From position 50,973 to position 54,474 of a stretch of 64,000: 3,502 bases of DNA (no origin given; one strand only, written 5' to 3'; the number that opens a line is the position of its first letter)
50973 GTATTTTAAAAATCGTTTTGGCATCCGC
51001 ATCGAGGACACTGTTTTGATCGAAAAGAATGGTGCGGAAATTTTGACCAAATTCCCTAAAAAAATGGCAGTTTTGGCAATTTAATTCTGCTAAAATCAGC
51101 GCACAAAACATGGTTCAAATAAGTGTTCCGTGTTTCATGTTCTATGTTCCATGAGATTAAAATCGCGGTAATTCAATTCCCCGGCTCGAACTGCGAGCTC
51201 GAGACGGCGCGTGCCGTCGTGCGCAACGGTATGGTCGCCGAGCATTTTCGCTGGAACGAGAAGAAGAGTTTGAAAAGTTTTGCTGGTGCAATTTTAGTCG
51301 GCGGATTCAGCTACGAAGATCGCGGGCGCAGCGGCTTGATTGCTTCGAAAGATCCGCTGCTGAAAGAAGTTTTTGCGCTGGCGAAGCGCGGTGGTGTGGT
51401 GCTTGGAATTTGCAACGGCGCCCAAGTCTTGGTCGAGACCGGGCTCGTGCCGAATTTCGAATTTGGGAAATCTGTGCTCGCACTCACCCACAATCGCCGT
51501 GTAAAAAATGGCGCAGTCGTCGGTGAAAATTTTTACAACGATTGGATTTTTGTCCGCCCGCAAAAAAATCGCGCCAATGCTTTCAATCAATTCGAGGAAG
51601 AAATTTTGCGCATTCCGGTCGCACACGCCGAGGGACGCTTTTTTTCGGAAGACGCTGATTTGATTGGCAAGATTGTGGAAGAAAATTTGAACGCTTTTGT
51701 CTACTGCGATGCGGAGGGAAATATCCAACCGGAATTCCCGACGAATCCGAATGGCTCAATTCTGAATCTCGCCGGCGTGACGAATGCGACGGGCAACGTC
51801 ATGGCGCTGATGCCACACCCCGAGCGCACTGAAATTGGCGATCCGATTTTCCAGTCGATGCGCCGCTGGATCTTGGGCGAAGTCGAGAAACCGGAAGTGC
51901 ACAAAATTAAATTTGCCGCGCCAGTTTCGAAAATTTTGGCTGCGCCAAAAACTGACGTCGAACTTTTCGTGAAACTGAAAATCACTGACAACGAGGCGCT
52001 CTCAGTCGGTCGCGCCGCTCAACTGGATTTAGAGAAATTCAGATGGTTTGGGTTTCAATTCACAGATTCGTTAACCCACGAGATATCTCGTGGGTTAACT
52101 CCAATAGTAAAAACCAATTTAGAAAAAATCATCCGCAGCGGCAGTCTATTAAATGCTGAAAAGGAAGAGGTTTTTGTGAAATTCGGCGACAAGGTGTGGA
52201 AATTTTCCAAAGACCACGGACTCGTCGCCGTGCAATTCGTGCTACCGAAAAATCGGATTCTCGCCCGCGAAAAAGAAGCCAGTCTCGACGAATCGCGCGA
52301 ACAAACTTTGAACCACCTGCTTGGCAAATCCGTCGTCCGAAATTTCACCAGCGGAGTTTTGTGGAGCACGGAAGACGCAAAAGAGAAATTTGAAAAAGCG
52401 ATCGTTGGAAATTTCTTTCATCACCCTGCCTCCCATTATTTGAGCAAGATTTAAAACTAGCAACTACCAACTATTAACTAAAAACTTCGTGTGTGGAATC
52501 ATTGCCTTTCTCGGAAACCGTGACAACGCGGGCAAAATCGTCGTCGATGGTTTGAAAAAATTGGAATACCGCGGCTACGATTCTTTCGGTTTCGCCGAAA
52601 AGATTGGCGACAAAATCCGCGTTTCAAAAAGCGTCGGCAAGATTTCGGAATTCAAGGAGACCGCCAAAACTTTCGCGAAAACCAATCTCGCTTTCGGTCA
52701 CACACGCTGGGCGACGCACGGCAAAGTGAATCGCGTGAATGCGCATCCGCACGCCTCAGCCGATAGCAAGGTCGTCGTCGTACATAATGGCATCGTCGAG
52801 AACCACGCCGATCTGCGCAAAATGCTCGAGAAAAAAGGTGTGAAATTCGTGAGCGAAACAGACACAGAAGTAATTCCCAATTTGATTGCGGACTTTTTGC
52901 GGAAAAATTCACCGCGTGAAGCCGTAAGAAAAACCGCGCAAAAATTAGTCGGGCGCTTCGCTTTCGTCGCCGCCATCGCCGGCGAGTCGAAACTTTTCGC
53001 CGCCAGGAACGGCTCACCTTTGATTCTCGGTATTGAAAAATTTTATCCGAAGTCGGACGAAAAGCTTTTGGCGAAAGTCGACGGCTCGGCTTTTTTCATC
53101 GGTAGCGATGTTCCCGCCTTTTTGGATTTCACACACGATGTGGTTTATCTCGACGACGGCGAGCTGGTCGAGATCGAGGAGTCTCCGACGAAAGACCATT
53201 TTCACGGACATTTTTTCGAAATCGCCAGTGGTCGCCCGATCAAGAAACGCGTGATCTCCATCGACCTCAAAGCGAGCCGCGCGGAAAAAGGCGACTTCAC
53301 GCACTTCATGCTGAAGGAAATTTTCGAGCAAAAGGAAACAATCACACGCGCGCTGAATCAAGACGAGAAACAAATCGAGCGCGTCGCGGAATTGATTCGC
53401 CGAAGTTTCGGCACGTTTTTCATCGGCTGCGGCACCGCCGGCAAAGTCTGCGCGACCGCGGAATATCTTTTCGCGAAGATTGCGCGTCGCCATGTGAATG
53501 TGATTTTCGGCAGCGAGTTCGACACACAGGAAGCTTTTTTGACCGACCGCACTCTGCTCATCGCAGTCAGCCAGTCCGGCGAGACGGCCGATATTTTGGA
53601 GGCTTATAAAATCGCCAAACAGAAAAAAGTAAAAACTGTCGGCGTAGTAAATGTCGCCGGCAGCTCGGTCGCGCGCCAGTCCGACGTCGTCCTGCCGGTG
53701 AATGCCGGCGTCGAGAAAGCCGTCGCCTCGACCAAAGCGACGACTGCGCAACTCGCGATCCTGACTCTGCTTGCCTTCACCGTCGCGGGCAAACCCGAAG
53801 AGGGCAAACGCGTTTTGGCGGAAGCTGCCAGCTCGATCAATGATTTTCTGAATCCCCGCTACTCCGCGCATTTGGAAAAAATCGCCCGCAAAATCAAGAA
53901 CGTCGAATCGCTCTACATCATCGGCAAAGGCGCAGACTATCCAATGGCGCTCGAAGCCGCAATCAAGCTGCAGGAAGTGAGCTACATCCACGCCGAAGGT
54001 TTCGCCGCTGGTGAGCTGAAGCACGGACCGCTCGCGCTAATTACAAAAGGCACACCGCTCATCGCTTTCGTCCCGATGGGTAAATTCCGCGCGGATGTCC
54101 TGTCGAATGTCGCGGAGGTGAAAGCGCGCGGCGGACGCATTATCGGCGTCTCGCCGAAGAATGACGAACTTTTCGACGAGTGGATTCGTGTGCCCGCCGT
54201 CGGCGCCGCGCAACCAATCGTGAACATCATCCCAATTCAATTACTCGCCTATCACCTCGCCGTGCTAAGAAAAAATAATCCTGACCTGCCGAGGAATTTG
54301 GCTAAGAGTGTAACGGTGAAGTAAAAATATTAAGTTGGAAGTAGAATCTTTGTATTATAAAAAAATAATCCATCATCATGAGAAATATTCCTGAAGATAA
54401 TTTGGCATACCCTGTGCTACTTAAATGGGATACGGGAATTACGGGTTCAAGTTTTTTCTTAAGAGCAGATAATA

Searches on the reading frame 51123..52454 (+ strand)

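Call 70: search_protein_families(library=pfam, proteins=[window:51123-52454:+])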
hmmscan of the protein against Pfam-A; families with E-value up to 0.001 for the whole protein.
window:51123-52454:+ (443 aa): 1 family
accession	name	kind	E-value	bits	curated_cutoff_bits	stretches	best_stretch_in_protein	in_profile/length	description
PF13507.12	GATase_5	-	5.6e-46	157.2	27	1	12-236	2-229/260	CobB/CobQ-like glutamine amidotransferase domain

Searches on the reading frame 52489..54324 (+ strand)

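Call 70: search_protein_families(library=pfam, proteins=[window:52489-54324:+])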
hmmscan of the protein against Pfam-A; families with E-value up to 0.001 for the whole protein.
window:52489-54324:+ (611 aa): 4 families
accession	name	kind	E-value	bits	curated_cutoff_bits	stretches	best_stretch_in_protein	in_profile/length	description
PF01380.27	SIS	-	2.3e-47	160.5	25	2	310-429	9-129/131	SIS domain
PF13522.11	GATase_6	-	3.5e-19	69.5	27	1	62-181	7-119/130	Glutamine amidotransferase domain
PF13537.11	GATase_7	-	6.2e-16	59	25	1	85-178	13-102/123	Glutamine amidotransferase domain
PF13230.11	GATase_4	-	6e-05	22.5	23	1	63-145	69-149/272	Glutamine amidotransferases class-II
